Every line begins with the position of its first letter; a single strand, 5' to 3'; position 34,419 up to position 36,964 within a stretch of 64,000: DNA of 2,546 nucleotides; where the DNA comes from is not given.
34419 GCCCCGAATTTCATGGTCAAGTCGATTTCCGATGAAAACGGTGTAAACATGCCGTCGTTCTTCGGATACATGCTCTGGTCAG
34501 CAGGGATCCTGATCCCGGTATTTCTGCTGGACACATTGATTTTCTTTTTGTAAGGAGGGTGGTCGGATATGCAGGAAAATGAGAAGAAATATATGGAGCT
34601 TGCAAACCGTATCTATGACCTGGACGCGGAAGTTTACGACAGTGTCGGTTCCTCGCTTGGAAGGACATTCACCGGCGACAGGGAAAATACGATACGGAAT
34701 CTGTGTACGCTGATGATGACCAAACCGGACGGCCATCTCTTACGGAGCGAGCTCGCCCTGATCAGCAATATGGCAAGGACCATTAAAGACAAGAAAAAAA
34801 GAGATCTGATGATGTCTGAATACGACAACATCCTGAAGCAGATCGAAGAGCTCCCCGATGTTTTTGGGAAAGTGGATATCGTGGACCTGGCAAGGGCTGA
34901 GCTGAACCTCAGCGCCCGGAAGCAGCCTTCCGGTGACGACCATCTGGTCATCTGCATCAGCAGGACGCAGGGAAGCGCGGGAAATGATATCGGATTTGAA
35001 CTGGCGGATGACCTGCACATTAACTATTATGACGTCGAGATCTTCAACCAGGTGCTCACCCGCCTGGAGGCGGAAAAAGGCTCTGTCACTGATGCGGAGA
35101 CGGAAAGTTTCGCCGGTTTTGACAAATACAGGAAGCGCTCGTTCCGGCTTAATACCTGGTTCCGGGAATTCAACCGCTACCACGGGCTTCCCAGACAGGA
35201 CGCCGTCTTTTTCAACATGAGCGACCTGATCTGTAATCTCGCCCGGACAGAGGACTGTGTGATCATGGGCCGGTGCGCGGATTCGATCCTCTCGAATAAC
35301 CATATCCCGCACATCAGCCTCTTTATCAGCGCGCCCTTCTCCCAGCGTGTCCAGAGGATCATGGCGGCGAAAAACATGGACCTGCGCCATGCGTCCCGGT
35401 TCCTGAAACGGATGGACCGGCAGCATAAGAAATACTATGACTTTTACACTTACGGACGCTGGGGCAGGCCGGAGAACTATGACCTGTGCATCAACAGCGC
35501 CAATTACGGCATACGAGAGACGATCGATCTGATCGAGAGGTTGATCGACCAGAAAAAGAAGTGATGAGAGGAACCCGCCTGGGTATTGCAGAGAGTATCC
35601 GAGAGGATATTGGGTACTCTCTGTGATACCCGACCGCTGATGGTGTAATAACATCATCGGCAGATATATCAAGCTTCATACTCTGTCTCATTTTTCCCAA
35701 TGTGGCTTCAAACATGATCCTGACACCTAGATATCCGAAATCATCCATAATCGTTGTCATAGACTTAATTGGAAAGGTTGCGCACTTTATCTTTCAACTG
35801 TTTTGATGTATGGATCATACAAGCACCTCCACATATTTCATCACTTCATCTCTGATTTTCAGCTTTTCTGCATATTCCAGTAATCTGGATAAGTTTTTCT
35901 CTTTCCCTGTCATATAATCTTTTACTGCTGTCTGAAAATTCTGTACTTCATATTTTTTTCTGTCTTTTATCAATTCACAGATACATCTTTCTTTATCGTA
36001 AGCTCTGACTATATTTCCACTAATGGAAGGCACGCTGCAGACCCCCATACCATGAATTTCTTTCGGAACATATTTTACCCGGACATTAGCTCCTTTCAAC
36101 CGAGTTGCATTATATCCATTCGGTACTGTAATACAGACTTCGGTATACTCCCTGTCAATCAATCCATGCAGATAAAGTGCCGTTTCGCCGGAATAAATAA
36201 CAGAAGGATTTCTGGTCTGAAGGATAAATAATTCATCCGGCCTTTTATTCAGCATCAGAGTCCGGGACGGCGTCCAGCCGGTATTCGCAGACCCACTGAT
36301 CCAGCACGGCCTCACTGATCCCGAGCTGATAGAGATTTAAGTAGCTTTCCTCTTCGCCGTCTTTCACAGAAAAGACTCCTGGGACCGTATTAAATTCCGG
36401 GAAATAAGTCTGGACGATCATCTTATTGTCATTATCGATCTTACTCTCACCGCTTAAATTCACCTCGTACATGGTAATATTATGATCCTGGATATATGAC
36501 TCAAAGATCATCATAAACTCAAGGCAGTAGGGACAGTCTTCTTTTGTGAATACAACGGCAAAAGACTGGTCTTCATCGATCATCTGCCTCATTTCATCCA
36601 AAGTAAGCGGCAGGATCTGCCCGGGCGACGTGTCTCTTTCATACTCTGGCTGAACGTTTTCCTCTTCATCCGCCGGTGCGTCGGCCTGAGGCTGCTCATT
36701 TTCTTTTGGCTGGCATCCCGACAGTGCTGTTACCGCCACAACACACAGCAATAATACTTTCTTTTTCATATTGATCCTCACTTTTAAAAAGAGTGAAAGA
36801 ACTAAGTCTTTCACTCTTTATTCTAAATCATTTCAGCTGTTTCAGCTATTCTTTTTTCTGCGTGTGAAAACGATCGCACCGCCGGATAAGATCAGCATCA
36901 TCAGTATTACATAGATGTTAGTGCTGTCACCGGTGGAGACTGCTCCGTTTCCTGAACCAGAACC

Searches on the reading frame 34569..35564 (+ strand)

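Call 81: search_protein_families(library=pfam, proteins=[window:34569-35564:+], max_evalue=0.001)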
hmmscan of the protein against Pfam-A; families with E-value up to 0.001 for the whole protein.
window:34569-35564:+ (331 aa): 1 family
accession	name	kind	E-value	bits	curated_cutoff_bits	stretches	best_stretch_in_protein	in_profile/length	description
PF13189.12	Cytidylate_kin2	-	1.6e-42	146.1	28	1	127-311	1-175/176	Cytidylate kinase-like family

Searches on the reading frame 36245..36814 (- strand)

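Call 81: search_protein_families(library=pfam, proteins=[window:36245-36814:-], max_evalue=0.001)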
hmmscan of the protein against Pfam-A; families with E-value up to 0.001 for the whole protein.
window:36245-36814:- (189 aa): 1 family
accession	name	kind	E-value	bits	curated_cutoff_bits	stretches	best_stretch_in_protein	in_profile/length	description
PF00462.30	Glutaredoxin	-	0.00048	20.7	22.9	1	87-148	2-54/60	Glutaredoxin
